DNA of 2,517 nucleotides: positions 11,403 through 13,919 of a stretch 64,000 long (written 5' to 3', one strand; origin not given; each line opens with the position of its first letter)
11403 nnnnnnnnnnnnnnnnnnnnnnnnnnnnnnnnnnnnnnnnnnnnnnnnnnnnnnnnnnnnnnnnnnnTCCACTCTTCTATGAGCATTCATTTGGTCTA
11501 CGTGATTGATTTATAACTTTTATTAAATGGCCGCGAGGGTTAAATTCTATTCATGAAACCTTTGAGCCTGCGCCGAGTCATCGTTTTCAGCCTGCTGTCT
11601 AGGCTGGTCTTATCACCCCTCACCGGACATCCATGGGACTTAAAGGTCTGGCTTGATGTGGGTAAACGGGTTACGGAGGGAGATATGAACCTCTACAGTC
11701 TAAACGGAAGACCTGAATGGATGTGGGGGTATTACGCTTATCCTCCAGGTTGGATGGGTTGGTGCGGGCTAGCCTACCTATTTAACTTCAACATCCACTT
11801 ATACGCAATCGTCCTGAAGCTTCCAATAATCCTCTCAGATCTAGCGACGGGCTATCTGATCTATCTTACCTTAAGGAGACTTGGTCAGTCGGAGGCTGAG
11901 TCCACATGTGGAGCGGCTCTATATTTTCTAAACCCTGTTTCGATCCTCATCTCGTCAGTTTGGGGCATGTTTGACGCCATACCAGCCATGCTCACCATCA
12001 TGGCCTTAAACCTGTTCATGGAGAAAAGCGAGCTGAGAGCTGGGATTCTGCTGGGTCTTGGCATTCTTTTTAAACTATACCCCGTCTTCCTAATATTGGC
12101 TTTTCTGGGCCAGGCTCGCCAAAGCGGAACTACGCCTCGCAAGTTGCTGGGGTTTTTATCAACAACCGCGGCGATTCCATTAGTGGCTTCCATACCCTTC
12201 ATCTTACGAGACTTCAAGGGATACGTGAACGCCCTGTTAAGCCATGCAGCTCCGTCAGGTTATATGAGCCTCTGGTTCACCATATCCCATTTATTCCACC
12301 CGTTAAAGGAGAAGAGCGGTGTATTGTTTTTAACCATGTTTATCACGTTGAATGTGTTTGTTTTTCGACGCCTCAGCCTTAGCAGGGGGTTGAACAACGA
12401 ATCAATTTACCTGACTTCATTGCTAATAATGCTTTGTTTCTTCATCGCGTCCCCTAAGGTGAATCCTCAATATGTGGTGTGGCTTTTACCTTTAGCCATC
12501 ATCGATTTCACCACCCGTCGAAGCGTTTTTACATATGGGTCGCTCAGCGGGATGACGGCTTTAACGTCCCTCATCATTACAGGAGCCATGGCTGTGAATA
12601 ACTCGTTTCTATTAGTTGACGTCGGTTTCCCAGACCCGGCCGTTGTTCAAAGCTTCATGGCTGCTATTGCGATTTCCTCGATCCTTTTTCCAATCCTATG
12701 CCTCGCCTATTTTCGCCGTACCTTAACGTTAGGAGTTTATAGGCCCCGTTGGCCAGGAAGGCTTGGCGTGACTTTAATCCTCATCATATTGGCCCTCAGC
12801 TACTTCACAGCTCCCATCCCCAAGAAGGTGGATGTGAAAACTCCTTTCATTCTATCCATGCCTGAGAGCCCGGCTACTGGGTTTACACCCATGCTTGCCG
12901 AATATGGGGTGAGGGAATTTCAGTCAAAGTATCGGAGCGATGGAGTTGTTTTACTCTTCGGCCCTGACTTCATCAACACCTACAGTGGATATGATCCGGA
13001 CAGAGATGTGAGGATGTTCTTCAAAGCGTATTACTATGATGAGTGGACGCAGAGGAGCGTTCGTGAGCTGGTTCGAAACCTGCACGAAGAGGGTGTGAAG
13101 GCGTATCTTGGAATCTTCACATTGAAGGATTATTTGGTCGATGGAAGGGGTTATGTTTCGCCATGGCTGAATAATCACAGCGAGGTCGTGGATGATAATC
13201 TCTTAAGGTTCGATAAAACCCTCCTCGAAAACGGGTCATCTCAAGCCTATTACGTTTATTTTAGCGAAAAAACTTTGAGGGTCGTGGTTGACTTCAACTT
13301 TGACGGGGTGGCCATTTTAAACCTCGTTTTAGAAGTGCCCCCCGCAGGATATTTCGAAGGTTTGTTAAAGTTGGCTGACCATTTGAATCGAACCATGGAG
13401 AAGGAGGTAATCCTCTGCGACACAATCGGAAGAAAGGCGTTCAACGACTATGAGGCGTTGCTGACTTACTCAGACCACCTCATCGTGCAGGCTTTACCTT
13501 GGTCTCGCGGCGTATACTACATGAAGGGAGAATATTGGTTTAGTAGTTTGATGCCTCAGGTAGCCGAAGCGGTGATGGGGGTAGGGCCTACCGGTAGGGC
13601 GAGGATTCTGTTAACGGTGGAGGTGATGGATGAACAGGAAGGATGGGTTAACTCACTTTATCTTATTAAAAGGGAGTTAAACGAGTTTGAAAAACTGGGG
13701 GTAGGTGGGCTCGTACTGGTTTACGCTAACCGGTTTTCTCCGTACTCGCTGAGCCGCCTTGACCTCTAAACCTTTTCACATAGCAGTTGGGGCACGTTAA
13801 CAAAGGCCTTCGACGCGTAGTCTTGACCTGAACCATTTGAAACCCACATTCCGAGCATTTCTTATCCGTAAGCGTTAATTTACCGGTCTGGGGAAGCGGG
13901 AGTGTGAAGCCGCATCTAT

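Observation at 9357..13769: Glycan/exopolysaccharide cluster: DPM1-like GT2 + processive QxxRW synthase + 738-aa polytopic GT-C-like protein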

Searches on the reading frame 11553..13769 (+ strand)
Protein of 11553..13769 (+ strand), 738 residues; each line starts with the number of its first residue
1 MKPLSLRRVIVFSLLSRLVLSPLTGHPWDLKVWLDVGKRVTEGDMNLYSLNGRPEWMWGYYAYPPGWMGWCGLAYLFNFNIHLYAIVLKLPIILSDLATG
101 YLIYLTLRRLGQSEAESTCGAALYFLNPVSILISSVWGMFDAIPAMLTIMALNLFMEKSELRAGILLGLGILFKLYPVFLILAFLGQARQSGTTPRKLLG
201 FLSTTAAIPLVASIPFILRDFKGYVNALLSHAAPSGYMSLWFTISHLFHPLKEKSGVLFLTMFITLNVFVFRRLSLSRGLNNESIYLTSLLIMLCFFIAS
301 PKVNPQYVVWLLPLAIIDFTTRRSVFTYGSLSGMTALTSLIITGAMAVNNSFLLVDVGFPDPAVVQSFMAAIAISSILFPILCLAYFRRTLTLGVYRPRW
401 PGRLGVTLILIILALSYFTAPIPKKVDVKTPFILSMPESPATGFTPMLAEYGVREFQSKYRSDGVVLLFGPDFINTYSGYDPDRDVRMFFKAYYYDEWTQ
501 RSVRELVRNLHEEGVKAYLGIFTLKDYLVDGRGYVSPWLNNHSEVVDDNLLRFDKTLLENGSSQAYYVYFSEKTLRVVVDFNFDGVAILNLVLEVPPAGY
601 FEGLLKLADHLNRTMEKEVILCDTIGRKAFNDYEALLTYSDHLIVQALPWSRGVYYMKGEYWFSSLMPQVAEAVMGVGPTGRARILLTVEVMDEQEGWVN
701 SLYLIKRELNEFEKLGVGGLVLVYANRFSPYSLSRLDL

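Call 3: search_protein_families(library=pfam, proteins=[window:11553-13769:+], max_evalue=0.01)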
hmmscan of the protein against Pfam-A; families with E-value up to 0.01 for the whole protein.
window:11553-13769:+ (738 aa): 1 family
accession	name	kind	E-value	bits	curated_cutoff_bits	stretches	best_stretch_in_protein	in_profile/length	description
PF09594.16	GT87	-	1.4e-08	35.2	25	1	84-301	19-237/237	Glycosyltransferase family 87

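Call 4: search_protein_families(library=ncbifam, proteins=[window:11553-13769:+], max_evalue=0.01)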
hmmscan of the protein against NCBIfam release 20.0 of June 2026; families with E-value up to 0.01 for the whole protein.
window:11553-13769:+ (738 aa): 0 families

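Call 6: find_homologous_proteins(query=window:11553-13769:+)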
Query window:11553-13769:+ (738 aa): 15 proteins with E <= 0.001 among 8000 candidates.
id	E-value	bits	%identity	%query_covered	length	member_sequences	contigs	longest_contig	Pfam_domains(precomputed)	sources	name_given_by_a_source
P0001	0.0e+0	1300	98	80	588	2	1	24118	PF09594.17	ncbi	ncbi:MAG: glycosyltransferase 87 family protein, partial [Candidatus Bathyarchaeia archaeon]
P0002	0.0e+0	1279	75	100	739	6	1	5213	PF09594.17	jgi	-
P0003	3.4e-205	702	49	89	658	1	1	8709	PF09594.17,PF06728.20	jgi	-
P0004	6.9e-154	532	37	100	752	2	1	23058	-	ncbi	ncbi:hypothetical protein [[Eubacterium] cellulosolvens]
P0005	2.3e-142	494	39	98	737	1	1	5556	-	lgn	-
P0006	3.3e-139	484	38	99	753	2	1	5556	PF05007.20,PF26314.1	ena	-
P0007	8.9e-125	436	35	99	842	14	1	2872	PF09594.17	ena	-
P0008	2.4e-65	240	29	97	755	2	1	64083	PF06728.20,PF05208.20,PF26314.1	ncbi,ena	-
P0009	1.5e-61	227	27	97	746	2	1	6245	PF06728.20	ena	-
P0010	2.1e-53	200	26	99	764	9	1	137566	PF06728.20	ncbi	-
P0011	3.3e-48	183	26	99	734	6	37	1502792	PF26314.1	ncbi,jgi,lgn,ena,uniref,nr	ncbi:MAG: hypothetical protein QXN23_00530 [Candidatus Caldarchaeum sp.]|uniref:DUF2029 domain-conta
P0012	2.9e-12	64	42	14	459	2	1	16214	PF06728.20,PF13231.13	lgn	-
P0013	4.0e-10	57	37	17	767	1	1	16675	PF09594.17,PF13632.13,PF13641.13,PF00535.33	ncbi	-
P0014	7.8e-6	43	25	23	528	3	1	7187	PF05007.20,PF09594.17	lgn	-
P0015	4.2e-5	40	24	23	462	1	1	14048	PF09594.17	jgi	jgi:uncharacterized membrane protein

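Call 10: find_encoding_contigs(protein=P0011, flank=8000, max_places=4)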
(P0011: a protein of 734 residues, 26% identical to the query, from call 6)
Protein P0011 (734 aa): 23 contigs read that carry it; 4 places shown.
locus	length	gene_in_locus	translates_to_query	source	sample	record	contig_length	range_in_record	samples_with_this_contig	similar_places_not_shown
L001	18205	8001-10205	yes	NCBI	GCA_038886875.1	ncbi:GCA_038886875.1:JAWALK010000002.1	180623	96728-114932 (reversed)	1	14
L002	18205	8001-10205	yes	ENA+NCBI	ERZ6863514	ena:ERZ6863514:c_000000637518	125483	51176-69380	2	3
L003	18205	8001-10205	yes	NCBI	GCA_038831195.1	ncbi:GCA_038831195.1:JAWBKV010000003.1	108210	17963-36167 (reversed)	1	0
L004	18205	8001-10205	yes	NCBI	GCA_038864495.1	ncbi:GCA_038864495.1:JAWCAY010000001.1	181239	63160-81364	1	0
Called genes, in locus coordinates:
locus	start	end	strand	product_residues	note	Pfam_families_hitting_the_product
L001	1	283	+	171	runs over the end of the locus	PF01467:CTP_transf_like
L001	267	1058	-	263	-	PF01887:SAM_HAT_N, PF20257:SAM_HAT_C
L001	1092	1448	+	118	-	PF01981:PTH2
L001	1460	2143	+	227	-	PF01694:Rhomboid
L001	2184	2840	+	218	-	PF01058:Oxidored_q6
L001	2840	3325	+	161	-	PF00329:Complex1_30kDa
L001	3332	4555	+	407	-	PF00346:Complex1_49kDa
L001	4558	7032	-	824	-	PF03104:DNA_pol_B_exo1, PF13482:RNase_H_2 (weak), PF00136:DNA_pol_B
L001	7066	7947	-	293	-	PF00491:Arginase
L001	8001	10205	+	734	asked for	PF26314:MptA_B_family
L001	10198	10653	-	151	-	-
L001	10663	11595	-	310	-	PF17125:Methyltr_RsmF_N, PF22458:RsmF-B_ferredox, PF01189:Methyltr_RsmB-F, PF01728:FtsJ (weak)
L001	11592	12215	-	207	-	PF22175:Ogg-HhH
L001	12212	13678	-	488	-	PF01935:DUF87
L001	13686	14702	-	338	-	PF09376:NurA (faint)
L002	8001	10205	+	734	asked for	PF26314:MptA_B_family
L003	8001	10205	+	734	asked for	PF26314:MptA_B_family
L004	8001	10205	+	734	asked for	PF26314:MptA_B_family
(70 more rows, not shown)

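Call 11: find_encoding_contigs(protein=P0010, flank=8000, max_places=2)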
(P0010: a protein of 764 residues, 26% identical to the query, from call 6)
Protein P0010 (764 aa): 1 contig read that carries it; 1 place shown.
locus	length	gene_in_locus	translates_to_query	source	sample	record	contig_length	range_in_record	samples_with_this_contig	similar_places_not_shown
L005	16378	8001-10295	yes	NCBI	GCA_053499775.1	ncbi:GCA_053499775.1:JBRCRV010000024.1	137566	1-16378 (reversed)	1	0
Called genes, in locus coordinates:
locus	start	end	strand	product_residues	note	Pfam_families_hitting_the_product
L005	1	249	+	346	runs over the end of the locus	PF00752:XPG_N, PF00867:XPG_I, PF01367:5_3_exonuc (weak)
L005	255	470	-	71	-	-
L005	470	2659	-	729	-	PF02359:CDC48_N, PF02933:CDC48_2, PF13191:AAA_16 (weak), PF00004:AAA, PF05496:RuvB_N, PF17862:AAA_lid_3, PF00004:AAA, PF17862:AAA_lid_3, +24 more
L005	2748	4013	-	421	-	PF00890:FAD_binding_2 (weak), PF01266:DAO, PF07992:Pyr_redox_2 (faint)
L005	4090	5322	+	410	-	PF01926:MMR_HSR1, PF02421:FeoB_N (weak), PF08438:YGR210-like_G4, PF02824:TGS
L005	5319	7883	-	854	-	PF03104:DNA_pol_B_exo1, PF00136:DNA_pol_B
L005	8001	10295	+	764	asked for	PF06728:PIG-U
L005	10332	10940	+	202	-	PF00333:Ribosomal_S5, PF03719:Ribosomal_S5_C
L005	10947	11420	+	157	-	PF00327:Ribosomal_L30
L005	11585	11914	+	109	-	-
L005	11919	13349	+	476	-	PF00344:SecY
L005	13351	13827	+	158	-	PF01956:EMC3_TMCO1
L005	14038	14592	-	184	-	PF02224:Cytidylate_kin (faint), PF13189:Cytidylate_kin2, PF13207:AAA_17, PF13238:AAA_18, PF13671:AAA_33 (faint)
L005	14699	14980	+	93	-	-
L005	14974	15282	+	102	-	PF08068:DKCLD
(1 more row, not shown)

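Call 12: find_encoding_contigs(protein=P0008, flank=8000, max_places=2)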
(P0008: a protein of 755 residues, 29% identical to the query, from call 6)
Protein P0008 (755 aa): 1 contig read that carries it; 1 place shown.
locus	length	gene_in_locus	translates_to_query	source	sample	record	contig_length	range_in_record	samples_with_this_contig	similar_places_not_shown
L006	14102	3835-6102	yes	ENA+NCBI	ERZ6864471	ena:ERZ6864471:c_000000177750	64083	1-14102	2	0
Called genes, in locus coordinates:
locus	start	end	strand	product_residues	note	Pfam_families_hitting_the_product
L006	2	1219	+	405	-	?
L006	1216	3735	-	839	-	PF03104:DNA_pol_B_exo1, PF13482:RNase_H_2 (faint), PF00136:DNA_pol_B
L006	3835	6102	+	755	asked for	PF05208:ALG3 (weak), PF06728:PIG-U, PF26314:MptA_B_family (weak)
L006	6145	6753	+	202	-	PF00333:Ribosomal_S5, PF03719:Ribosomal_S5_C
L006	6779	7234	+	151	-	PF00327:Ribosomal_L30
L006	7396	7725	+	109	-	PF00828:Ribosomal_L27A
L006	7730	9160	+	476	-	PF00344:SecY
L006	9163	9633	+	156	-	PF01956:EMC3_TMCO1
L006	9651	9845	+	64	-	PF01199:Ribosomal_L34e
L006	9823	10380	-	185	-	PF02224:Cytidylate_kin (faint), PF13189:Cytidylate_kin2, PF13207:AAA_17, PF13238:AAA_18, PF13671:AAA_33 (faint)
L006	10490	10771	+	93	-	-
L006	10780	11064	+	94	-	PF08068:DKCLD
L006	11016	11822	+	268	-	PF01509:TruB_N, PF16198:TruB_C_2, PF01472:PUA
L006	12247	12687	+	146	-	-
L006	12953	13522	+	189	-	PF13237:Fer4_10 (weak), PF12838:Fer4_7 (weak), PF13247:Fer4_11, PF13187:Fer4_9 (weak), PF00037:Fer4, PF12797:Fer4_2 (weak), PF12837:Fer4_6 (weak), PF13237:Fer4_10, +5 more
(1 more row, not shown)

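Call 13: find_encoding_contigs(protein=P0004, flank=8000, max_places=2)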
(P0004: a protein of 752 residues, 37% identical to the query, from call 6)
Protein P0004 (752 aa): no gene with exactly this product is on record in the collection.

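Call 14: find_encoding_contigs(protein=P0013, flank=8000, max_places=2)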
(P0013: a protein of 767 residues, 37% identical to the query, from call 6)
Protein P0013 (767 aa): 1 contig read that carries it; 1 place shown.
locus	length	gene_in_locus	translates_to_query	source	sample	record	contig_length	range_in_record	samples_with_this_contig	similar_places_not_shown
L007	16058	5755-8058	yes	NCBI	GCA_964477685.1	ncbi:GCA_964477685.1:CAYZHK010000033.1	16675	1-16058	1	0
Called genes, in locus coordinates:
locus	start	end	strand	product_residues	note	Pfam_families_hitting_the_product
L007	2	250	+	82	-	?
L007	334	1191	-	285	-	PF00656:Peptidase_C14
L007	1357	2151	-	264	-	PF00535:Glycos_transf_2, PF13641:Glyco_tranf_2_3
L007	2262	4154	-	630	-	-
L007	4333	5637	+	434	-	PF17957:Big_7 (faint)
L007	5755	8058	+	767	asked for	PF09594:GT87, PF13641:Glyco_tranf_2_3, PF00535:Glycos_transf_2, PF13632:Glyco_trans_2_3 (weak)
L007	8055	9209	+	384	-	PF13439:Glyco_transf_4, PF13579:Glyco_trans_4_4, PF00534:Glycos_transf_1, PF13692:Glyco_trans_1_4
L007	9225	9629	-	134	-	PF08818:DUF1801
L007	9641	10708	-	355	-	PF07143:AttH (weak)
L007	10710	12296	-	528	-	PF01565:FAD_binding_4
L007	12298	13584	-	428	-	PF13183:Fer4_8, PF02754:CCG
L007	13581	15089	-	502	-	PF01565:FAD_binding_4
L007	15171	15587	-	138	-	-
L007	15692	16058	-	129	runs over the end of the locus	-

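Call 19: search_solved_structures(query=A1, max_evalue=1)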
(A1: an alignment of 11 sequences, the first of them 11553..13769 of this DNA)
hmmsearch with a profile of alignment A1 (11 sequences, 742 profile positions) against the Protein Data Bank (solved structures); distinct sequences matched with E-value up to 1: 6.
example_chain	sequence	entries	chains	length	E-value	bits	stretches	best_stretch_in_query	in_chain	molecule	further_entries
23gx_B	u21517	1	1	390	5.8e-16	61.3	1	90-320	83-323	GPI mannosyltransferase 1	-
23gf_B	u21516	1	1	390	1.6e-15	59.9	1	90-320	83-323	GPI mannosyltransferase 1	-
9wno_A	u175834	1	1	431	3.1e-14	55.6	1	90-334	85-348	GPI mannosyltransferase 1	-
6jm8_A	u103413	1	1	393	0.016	16.8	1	569-654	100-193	ofchtiv-g5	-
6jm7_A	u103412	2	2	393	0.035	15.7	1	569-654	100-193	ofchtiv | ofchtiv-allosamidin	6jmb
4v8p_BN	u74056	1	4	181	0.48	12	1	630-698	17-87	RPL18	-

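Call 28: predict_structure(alignment_id=A1)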
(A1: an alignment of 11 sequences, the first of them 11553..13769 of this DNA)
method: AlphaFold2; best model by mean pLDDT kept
length: 738 residues; sequences in the alignment: 11
mean_pLDDT: 79.5   pTM: 0.68
mean pLDDT of the five models: 79.5, 79.3, 78.3, 77.1, 76.9
residues with pLDDT >= 90: 239; 70-90: 320; 50-70: 119; < 50: 60
segments of 3 or more residues with pLDDT < 50: 51-62, 235-237, 278-280, 349-359, 394-409, 412-423
pLDDT, mean of each block of 10 residues (from residue 1): 76 87 63 74 59 41 69 83 83 94 94 90 91 82 93 92 94 86 87 90 91 76 71 55 59 70 84 65 77 88 80 92 81 88 62 45 66 82 84 45 46 43 66 90 84 90 95 95 92 77 97 97 81 81 90 90 92 97 95 73 93 92 70 86 83 60 78 87 90 66 78 89 81 72
secondary structure, 60 per line:
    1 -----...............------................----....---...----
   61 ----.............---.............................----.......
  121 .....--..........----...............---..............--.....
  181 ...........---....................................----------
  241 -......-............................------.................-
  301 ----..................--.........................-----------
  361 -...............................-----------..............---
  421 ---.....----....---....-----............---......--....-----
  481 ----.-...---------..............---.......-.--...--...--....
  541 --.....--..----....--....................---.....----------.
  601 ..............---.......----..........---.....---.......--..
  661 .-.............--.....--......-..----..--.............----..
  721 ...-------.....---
elements in order (helices of 4 or more, strands of 3 or more residues): H6-20 H27-42 H47-50 H65-77 H81-109 H114-125 H128-137 H142-156 H160-173 H176-191 H195-230 H242-247 H249-276 H283-299 H305-322 H325-349 H362-392 H404-417 E424-428 E433-436 H440-443 H449-460 E464-469 H472-475 H500-512 E516-522 E527-529 E532-534 H537-540 E556-559 E562-565 H566-581 E585-589 H600-614 E618-624 H629-638 E642-646 H650-656 H663-675 H678-682 E685-690 H702-714 E719-723 E731-735

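Call 30: fold_search(model_id=the predicted structure, library=pdb)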
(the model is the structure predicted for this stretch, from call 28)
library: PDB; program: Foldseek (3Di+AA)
matches with E <= 10: 1074; with E <= 0.001: 74
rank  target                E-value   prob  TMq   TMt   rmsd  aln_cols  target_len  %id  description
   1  9wno_A                1.6e-06  1.00  0.41  0.70   6.0       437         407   20  Cryo-EM structure of Candida glabrata GPI mannosyltransferase I bound to Dol-P-Man (released 2025-12-03)
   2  3bxw_A                4.5e-06  1.00  0.25  0.45   7.7       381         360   13  Crystal Structure of Stabilin-1 Interacting Chitinase-Like Protein, SI-CLP (released 2009-01-20)
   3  7z64_A                6.2e-06  1.00  0.25  0.58   5.8       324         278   13  A GH18 from haloalkaliphilic bacterium unveils environment-dependent variations in the catalytic machinery of chitinas (released 2024-01-17)
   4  7z65                  1.3e-05  1.00  0.25  0.57   6.4       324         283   12  A GH18 from haloalkaliphilic bacterium unveils environment-dependent variations in the catalytic machinery of chitinases (released 2024-01-17)
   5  4s3j_C                1.6e-05  1.00  0.25  0.40   8.2       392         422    9  Crystal structure of the Bacillus cereus spore cortex-lytic enzyme SleL (released 2015-08-19)
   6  3bxw_B                2.0e-05  1.00  0.24  0.44   8.4       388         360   12  Crystal Structure of Stabilin-1 Interacting Chitinase-Like Protein, SI-CLP (released 2009-01-20)
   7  4gkl_B                4.0e-05  1.00  0.23  0.37   8.3       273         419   13  Crystal structure of a noncanonic maltogenic alpha-amylase AmyB from Thermotoga neapolitana (released 2013-02-27)
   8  4q6t                  4.0e-05  1.00  0.25  0.50   8.5       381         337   12  The crystal structure of a class V chitininase from Pseudomonas fluorescens Pf-5 (released 2014-05-07)
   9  4s3k                  5.0e-05  1.00  0.25  0.41   7.8       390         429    8  Crystal structure of the Bacillus megaterium QM B1551 spore cortex-lytic enzyme SleL (released 2015-08-19)
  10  8u46                  6.9e-05  1.00  0.22  0.57   7.1       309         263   14  Crystal structure of Bacteroides thetaiotaomicron VPI-5482 Endoglycosidase BT1285 D161A-E163A inactive version (released 2024-05-29)
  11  8imx_U                6.9e-05  1.00  0.36  0.56   6.7       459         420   16  Cryo-EM structure of GPI-T with a chimeric GPI-anchored protein (released 2023-08-16)
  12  6k7z_C                7.2e-05  1.00  0.24  0.58   5.9       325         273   13  Crystal structure of a GH18 chitinase from Pseudoalteromonas aurantia (released 2020-06-10)
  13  2ebn                  7.2e-05  1.00  0.20  0.44   9.5       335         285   16  CRYSTAL STRUCTURE OF ENDO-BETA-N-ACETYLGLUCOSAMINIDASE F1, AN ALPHA(SLASH)BETA-BARREL ENZYME ADAPTED FOR A COMPLEX SUBST (released 1995-01-26)
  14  3co4                  7.8e-05  1.00  0.26  0.56   6.2       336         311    8  Crystal structure of a chitinase from Bacteroides thetaiotaomicron (released 2008-04-08)
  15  8u48_A                8.2e-05  1.00  0.22  0.55   7.4       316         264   14  Crystal structure of Bacteroides thetaiotamicron BT1285 D161A-E163A inactive Endoglycosidase in complex with high-mann (released 2024-05-29)
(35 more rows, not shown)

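Call 35: find_encoding_contigs(protein=P0003, flank=8000, max_places=2)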
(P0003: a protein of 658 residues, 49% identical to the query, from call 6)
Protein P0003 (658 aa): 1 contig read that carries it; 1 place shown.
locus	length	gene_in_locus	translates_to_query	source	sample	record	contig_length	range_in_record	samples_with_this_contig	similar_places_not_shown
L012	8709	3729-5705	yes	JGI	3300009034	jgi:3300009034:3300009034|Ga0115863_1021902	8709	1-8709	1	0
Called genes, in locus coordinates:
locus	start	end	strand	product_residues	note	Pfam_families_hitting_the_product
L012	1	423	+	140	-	?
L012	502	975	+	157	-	-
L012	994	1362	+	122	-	PF02566:OsmC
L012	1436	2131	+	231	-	PF00535:Glycos_transf_2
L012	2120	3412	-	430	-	PF13506:Glyco_transf_21, PF00535:Glycos_transf_2, PF13641:Glyco_tranf_2_3, PF13632:Glyco_trans_2_3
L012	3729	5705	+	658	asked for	PF06728:PIG-U, PF09594:GT87 (weak)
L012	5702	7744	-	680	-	PF01751:Toprim, PF01131:Topoisom_bac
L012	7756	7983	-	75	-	-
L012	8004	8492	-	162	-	-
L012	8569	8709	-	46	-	?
